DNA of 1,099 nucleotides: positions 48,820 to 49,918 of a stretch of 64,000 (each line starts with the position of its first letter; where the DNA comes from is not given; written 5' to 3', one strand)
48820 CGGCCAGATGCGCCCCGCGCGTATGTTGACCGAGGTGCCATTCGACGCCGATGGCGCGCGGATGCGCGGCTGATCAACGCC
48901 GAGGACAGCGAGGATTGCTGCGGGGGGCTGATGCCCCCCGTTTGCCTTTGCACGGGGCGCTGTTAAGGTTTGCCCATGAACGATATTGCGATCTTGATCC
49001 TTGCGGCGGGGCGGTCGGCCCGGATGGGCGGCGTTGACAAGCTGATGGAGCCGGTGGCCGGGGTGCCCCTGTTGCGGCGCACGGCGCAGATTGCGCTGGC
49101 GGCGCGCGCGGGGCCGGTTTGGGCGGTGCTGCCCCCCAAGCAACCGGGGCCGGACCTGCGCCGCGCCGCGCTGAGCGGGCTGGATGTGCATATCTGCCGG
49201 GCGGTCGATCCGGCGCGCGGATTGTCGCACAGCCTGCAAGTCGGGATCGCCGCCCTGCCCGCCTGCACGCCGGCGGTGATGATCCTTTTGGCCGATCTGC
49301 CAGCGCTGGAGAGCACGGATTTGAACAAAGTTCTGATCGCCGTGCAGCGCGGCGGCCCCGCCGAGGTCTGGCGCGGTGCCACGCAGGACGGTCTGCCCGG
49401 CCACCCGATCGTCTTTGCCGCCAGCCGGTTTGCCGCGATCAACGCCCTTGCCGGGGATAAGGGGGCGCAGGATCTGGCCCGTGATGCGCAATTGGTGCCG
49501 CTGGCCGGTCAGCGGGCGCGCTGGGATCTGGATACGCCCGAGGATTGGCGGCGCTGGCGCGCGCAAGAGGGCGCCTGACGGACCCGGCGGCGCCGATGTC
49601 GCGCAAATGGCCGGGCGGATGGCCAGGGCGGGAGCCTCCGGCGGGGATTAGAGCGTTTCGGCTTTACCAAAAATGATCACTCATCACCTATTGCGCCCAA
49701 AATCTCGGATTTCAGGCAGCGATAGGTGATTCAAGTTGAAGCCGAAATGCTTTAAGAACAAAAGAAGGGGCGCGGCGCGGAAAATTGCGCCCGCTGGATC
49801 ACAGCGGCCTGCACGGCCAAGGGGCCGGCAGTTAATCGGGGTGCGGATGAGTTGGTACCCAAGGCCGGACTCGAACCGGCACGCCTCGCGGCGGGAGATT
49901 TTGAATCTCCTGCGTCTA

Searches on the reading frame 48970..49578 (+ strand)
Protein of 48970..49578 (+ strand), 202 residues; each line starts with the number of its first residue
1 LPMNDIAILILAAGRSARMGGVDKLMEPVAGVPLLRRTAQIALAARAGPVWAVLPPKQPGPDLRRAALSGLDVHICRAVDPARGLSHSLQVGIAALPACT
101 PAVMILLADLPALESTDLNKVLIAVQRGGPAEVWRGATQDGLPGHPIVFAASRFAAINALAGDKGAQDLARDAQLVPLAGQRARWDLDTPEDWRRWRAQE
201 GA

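Call 79: search_protein_families(library=pfam, proteins=[window:48970-49578:+], max_evalue=0.001)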
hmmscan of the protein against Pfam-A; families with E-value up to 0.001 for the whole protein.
window:48970-49578:+ (202 aa): 1 family
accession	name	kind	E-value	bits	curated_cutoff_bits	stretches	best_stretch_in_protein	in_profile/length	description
PF12804.13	NTP_transf_3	-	5.1e-27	95.5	27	1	9-172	2-156/160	MobA-like NTP transferase domain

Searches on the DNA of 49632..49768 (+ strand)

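Call 69: search_dna_similar(query=window:49632-49768:+, collection=plasmids, mode=distant, max_evalue=0.01, max_rows=30)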
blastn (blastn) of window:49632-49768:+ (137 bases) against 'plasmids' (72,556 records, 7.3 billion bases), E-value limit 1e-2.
No match.
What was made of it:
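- Tried and rejected: A window-type query against plasmids: no match (call 69).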
